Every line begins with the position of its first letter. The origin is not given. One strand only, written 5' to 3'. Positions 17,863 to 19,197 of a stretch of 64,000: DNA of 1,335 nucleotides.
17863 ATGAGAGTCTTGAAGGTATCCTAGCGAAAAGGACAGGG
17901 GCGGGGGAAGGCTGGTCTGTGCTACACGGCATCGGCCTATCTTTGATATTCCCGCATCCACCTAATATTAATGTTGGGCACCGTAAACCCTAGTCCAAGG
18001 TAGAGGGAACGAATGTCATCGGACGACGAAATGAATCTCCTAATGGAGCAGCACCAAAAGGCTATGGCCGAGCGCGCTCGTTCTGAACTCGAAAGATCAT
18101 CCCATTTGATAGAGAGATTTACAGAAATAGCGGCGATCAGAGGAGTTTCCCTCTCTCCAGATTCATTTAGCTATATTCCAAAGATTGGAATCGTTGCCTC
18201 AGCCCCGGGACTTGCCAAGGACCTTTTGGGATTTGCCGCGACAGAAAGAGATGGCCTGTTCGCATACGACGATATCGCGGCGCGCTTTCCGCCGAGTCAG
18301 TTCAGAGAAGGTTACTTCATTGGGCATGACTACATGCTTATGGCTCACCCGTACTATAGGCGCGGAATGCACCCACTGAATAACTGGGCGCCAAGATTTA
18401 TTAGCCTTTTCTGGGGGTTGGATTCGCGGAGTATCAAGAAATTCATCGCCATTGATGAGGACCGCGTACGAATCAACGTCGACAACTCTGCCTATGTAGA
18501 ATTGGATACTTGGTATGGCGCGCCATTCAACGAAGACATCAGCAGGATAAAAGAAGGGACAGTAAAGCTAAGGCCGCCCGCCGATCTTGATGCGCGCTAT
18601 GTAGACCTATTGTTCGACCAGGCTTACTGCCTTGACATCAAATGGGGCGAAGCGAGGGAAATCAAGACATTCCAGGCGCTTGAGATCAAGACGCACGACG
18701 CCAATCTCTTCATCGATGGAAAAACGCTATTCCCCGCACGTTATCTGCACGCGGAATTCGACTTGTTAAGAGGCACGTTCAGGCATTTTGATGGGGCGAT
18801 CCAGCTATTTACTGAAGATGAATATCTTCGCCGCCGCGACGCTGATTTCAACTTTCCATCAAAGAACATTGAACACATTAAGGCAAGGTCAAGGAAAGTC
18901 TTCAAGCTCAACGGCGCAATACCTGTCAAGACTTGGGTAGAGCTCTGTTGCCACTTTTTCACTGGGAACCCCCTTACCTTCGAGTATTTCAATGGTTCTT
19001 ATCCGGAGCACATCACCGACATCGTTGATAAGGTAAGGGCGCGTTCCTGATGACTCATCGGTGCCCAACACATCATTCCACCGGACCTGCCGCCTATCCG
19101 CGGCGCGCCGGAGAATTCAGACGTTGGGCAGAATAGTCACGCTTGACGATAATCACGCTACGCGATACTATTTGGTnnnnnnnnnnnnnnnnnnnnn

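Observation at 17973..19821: attC-like sites bracket both island units: an integron-type cassette array with no integrase in sight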

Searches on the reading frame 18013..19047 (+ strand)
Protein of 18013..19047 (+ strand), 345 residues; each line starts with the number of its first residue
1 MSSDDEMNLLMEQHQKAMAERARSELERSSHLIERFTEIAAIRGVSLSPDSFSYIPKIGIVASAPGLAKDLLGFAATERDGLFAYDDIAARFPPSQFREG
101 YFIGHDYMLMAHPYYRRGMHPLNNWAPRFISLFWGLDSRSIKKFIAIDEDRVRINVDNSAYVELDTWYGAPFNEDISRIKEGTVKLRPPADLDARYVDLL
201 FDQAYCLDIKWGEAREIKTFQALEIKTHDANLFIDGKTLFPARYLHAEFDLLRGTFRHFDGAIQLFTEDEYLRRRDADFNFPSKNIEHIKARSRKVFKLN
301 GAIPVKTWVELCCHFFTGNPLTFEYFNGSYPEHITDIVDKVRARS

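Call 8: find_homologous_proteins(query=window:18013-19047:+)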
Query window:18013-19047:+ (345 aa): 783 proteins with E <= 0.001 among 3561 candidates; the best 120 are listed.
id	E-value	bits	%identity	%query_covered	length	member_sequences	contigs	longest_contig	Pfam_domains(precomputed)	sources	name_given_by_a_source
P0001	1.7e-235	799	100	100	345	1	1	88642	-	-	-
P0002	1.4e-188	644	80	100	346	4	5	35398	-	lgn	-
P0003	1.5e-185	634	78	100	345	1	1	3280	-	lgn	-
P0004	7.7e-177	606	74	100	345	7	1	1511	-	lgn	-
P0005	4.5e-176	603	74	100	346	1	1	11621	-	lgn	-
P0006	2.9e-173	594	73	100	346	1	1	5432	-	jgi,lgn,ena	-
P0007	4.5e-173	593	72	100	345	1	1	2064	-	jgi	jgi:hypothetical protein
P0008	5.7e-173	593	73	100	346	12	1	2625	-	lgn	-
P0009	1.0e-172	592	73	100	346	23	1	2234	-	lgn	-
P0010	3.6e-172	590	74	100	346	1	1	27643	-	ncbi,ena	-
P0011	4.5e-172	590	74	97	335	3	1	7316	-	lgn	-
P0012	2.6e-171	588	73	100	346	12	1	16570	-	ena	-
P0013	9.6e-171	586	72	100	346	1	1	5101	-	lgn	-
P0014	1.4e-170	585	72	100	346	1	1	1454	-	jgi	jgi:hypothetical protein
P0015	1.6e-170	585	71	99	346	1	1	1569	-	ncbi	-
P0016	2.9e-170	584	72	100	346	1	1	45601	-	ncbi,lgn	-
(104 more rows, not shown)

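Call 9: search_protein_families(library=pfam, proteins=[window:18013-19047:+], max_evalue=0.01)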
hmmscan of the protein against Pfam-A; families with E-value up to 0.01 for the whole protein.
window:18013-19047:+ (345 aa): 0 families

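Call 10: find_encoding_contigs(protein=P0002, flank=10000, max_places=4)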
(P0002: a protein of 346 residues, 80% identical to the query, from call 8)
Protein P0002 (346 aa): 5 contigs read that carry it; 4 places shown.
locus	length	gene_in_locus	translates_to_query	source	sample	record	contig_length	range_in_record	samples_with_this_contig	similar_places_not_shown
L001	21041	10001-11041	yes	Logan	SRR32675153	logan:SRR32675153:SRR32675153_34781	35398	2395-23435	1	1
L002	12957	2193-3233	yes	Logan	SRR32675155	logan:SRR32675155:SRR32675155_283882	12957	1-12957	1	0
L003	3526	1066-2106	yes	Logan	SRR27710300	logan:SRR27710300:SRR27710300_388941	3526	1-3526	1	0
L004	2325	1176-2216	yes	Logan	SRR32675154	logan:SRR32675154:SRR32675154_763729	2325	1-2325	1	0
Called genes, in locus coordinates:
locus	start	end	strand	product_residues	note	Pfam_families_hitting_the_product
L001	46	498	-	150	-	PF07963:N_methyl (weak), PF08334:T2SSG, PF22434:PilW_C (faint)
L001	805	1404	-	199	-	-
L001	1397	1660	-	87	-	-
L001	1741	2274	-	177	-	PF06114:Peptidase_M78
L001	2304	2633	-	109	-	PF13560:HTH_31 (weak), PF12844:HTH_19, PF01381:HTH_3, PF13443:HTH_26 (weak)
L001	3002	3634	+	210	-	PF14452:Multi_ubiq (weak)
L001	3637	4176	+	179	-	-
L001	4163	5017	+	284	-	PF00899:ThiF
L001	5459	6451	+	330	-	-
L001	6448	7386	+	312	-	PF00149:Metallophos, PF12850:Metallophos_2 (faint)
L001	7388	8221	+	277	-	PF00149:Metallophos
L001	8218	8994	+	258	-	PF00149:Metallophos, PF12850:Metallophos_2 (faint)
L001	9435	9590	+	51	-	-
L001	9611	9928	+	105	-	-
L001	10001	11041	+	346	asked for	-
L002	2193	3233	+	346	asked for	-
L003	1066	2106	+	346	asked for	-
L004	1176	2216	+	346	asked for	-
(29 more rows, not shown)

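Call 11: find_encoding_contigs(protein=P0016, flank=10000, max_places=3)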
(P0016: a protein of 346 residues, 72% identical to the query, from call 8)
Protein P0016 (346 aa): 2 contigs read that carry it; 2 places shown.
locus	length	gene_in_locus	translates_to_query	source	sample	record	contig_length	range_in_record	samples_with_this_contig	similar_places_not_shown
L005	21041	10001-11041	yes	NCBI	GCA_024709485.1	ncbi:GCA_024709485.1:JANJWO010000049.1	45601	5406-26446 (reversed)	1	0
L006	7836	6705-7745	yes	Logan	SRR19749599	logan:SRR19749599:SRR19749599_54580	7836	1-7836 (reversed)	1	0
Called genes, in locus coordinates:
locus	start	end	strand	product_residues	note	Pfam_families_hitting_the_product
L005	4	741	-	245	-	-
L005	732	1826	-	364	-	PF00753:Lactamase_B (weak)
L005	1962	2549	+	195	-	-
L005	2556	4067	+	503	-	PF12161:HsdM_N, PF02384:N6_Mtase, PF01170:UPF0020 (faint), PF07669:Eco57I (weak)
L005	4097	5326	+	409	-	PF01420:Methylase_S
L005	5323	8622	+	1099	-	PF04313:HSDR_N, PF04851:ResIII, PF18766:SWI2_SNF2, PF22679:T1R_D3-like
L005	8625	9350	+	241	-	PF01863:YgjP-like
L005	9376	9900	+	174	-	-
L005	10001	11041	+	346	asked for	-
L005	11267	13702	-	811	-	PF02518:HATPase_c, PF00204:DNA_gyraseB, PF01751:Toprim, PF21249:GyrB_hook, PF18053:GyrB_insert, PF00986:DNA_gyraseB_C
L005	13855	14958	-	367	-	PF00712:DNA_pol3_beta, PF02767:DNA_pol3_beta_2, PF02768:DNA_pol3_beta_3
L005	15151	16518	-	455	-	PF11638:DnaA_N, PF00308:Bac_DnaA, PF01695:IstB_IS21, PF08299:Bac_DnaA_C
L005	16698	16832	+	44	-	PF00468:Ribosomal_L34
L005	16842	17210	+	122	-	PF00825:Ribonuclease_P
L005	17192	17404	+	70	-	PF01809:YidD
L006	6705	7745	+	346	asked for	-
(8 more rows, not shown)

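Call 12: find_encoding_contigs(protein=P0010, flank=10000, max_places=3)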
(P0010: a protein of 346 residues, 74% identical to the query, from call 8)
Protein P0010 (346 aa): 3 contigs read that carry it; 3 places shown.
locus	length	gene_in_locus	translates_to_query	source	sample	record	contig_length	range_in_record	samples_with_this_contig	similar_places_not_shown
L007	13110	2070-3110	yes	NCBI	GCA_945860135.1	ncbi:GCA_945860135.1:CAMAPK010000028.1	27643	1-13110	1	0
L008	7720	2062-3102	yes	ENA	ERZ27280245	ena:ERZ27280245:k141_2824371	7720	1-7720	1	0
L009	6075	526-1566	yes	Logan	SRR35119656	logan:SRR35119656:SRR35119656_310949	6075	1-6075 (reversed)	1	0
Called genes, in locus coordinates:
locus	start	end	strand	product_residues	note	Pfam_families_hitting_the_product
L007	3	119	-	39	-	?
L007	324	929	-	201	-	-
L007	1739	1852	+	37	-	-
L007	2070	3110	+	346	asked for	-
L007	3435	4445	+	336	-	-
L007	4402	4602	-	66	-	-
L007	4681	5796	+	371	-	PF08867:FRG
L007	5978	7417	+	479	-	PF08357:SEFIR, PF13676:TIR_2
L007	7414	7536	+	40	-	-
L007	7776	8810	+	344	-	PF02547:Queuosine_synth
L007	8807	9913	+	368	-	PF01702:TGT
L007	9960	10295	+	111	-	PF02699:YajC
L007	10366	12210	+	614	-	PF13721:SecD-TM1, PF21760:SecD_1st, PF22599:SecDF_P1_head, PF02355:SecD_SecF_C, PF03176:MMPL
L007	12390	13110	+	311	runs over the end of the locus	PF07549:Sec_GG, PF02355:SecD_SecF_C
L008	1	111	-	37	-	?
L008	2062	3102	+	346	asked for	-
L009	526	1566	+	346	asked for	-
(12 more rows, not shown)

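Call 14: search_protein_families(library=padloc, proteins=[window:18013-19047:+], max_evalue=0.01)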
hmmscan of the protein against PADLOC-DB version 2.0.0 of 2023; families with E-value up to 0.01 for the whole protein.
window:18013-19047:+ (345 aa): 0 families

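Call 17: find_related_loci(query=A1, collection=genome_contigs, flank=10000)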
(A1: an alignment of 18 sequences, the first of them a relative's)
Query A1 (345 aa) in genome_contigs; peptide patterns used: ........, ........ (x = any residue, [..] = any of these).
45 stretches matched a pattern; 37 encode a relative of the query (tblastn E <= 1e-3); 36 distinct loci.
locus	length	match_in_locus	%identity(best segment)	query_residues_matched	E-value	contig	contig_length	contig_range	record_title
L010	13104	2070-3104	74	1-345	7e-178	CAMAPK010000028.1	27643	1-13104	MAG: Nitrosovibrio sp. Nv4 isolate LH-02apr19-167 genome assembly, contig: LH-02apr19-C3488, whole genome shotgun sequen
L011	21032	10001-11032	63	1-344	3e-150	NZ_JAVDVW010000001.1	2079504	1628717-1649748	Agrilutibacter niabensis strain BE187 Ga0454541_01, whole genome shotgun sequence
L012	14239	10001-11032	62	1-344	3e-146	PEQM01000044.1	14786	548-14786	MAG: Legionella sp. isolate FW.3.37 FD_1001673_14786, whole genome shotgun sequence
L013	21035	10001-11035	55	1-345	6e-142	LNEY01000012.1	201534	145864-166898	MAG: Burkholderiales bacterium Ga0077547 Ga0077547_111.1, whole genome shotgun sequence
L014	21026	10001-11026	60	4-345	2e-141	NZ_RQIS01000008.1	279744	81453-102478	Paraburkholderia dinghuensis strain DHOA04 scaffold8, whole genome shotgun sequence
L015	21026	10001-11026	58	3-344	1e-139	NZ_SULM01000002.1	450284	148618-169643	Pseudomonas rhizoryzae strain RY24 contig2, whole genome shotgun sequence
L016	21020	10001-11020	58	3-342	2e-137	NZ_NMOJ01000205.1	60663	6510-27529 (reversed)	Pseudomonas mandelii strain 6A1 pm_205, whole genome shotgun sequence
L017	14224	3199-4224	58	4-345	6e-137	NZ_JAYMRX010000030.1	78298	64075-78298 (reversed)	Cupriavidus oxalaticus strain JPY540 NODE_30_length_78298_cov_102.913037, whole genome shotgun sequence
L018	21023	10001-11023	58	3-343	3e-136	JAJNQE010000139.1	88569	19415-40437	MAG: Hydrogenophaga sp. isolate MAG_50 k141_123805, whole genome shotgun sequence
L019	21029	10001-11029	57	3-345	8e-136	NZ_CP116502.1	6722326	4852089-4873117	Pseudomonas danubii strain JDS02PS016 chromosome, complete genome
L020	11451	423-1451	57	3-345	2e-135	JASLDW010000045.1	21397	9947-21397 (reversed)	MAG: Lysobacter sp. isolate SHSU.bins.173 k141_22437984, whole genome shotgun sequence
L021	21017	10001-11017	58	4-342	1e-134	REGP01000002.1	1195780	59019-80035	Oxalobacteraceae bacterium CAVE-383 NODE_2_length_1195780_cov_176.096527, whole genome shotgun sequence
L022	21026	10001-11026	57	4-345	4e-134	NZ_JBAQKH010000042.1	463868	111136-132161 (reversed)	MAG: Pseudomonas sp. isolate MFD06452_ilm_asm_bin10 k127_111175, whole genome shotgun sequence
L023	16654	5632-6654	57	3-343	3e-133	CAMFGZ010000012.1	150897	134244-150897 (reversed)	MAG: uncultured Rhodospirillaceae bacterium isolate SRR9109403_bin.6_metaWRAP_v1.3_MAG genome assembly, contig: ERZ12289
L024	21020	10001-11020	55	3-342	1e-131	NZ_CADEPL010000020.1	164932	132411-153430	Vogesella oryzae isolate Q2602, whole genome shotgun sequence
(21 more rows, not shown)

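Call 48: search_protein_families(library=ncbifam, proteins=[window:18013-19047:+], max_evalue=0.001)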
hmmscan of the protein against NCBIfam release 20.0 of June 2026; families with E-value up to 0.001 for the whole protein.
window:18013-19047:+ (345 aa): 0 families

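Call 51: find_encoding_contigs(protein=P0001, flank=3000, max_places=3)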
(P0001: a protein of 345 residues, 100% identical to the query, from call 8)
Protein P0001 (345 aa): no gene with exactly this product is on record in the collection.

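Call 72: predict_structure(alignment_id=A1)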
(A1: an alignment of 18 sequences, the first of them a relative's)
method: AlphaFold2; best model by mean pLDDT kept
length: 345 residues; sequences in the alignment: 18
mean_pLDDT: 64.8   pTM: 0.66
mean pLDDT of the five models: 64.8, 57.9, 55.4, 55.3, 52.3
residues with pLDDT >= 90: 11; 70-90: 144; 50-70: 111; < 50: 79
segments of 3 or more residues with pLDDT < 50: 116-125, 158-171, 188-204, 280-287, 317-334
pLDDT, mean of each block of 10 residues (from residue 1): 59 67 84 87 88 71 82 71 78 59 66 45 47 71 79 58 32 60 55 42 52 85 62 71 81 89 75 60 48 78 79 51 30 48 45
secondary structure, 60 per line:
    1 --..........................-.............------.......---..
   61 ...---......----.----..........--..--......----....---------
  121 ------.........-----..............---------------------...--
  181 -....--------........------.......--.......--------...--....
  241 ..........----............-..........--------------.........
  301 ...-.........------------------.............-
elements in order: H3-28 H30-42 E52-55 E59-63 H67-72 E82-84 H85-91 E98-103 E108-111 H127-135 E141-154 E182-185 H194-201 E208-214 E217-223 E232-234 E237-250 E255-266 H268-277 E292-303 H305-313 H332-344

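Call 74: fold_search(model_id=the predicted structure, library=pdb)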
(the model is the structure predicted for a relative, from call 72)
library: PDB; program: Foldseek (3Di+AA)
matches with E <= 10: 454; with E <= 0.001: 0
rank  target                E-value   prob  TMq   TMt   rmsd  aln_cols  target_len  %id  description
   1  3kg8_B                9.2e-02  0.08  0.15  0.17  15.6       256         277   11  Dehydratase domain from CurJ module of Curacin polyketide synthase (released 2010-01-19)
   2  5d9g_A                1.1e-01  0.15  0.19  0.24  20.6       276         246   10  Crystal structure of TIPRL, TOR signaling pathway regulator-like, in complex with peptide (released 2016-08-10)
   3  6mbg                  1.1e-01  0.04  0.10  0.11  16.8       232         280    8  GphF Dehydratase P1711L variant for improved crystallization (released 2018-09-19)
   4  7shw_A                1.5e-01  0.09  0.14  0.17  17.5       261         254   10  Crystal structure of Mycobacterium smegmatis LmcA with xenon (released 2022-04-13)
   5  6mbf                  2.1e-01  0.04  0.14  0.16  18.2       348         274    7  GphF Dehydratase 1 (released 2018-09-19)
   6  2xly                  2.9e-01  0.06  0.12  0.13  19.1       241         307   10  Structural and Mechanistic Analysis of the Magnesium-Independent Aromatic Prenyltransferase CloQ from the Clorobiocin Bi (released 2010-10-27)
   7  7n3v_A                3.1e-01  0.06  0.14  0.16  17.0       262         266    9  Crystal structure of Mycobacterium smegmatis LmcA (released 2022-04-13)
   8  6gut_A                3.5e-01  0.33  0.15  0.21  10.0        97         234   18  CRYSTAL STRUCTURE OF NON-TYPEABLE HAEMOPHILUS INFLUENZAE PROTEIN E AND PILA EXPRESSED AS A SINGLE-CHAIN CHIMERIC PROTE (released 2019-05-29)
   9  6xua                  3.5e-01  0.04  0.09  0.14  12.7       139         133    6  Human myelin protein P2 mutant K21Q (released 2020-04-08)
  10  7n3v_B                4.1e-01  0.06  0.14  0.17  17.5       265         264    9  Crystal structure of Mycobacterium smegmatis LmcA (released 2022-04-13)
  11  7y4q_A                4.9e-01  0.02  0.09  0.06  17.4       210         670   11  Semaphorin 6D in complex with Plexin A1 (released 2022-10-19)
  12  1wzn_A                5.2e-01  0.18  0.13  0.17  16.0       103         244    8  Crystal Structure of the SAM-dependent methyltransferase from Pyrococcus horikoshii OT3 (released 2006-03-14)
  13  7t5q_I                5.8e-01  0.09  0.16  0.19  18.5       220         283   10  Cryo-EM Structure of a Transition State of Arp2/3 Complex Activation (released 2023-06-14)
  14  3b7k_C                5.8e-01  0.07  0.10  0.13  20.3       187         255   14  Human Acyl-coenzyme A thioesterase 12 (released 2007-11-13)
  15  6gut_B                6.1e-01  0.16  0.14  0.20   9.1       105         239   13  CRYSTAL STRUCTURE OF NON-TYPEABLE HAEMOPHILUS INFLUENZAE PROTEIN E AND PILA EXPRESSED AS A SINGLE-CHAIN CHIMERIC PROTE (released 2019-05-29)
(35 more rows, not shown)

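Call 75: search_protein_families(library=phrogs, proteins=[window:18013-19047:+], max_evalue=0.01)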
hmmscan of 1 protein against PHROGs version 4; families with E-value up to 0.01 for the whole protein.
window:18013-19047:+ (345 aa): 0 families
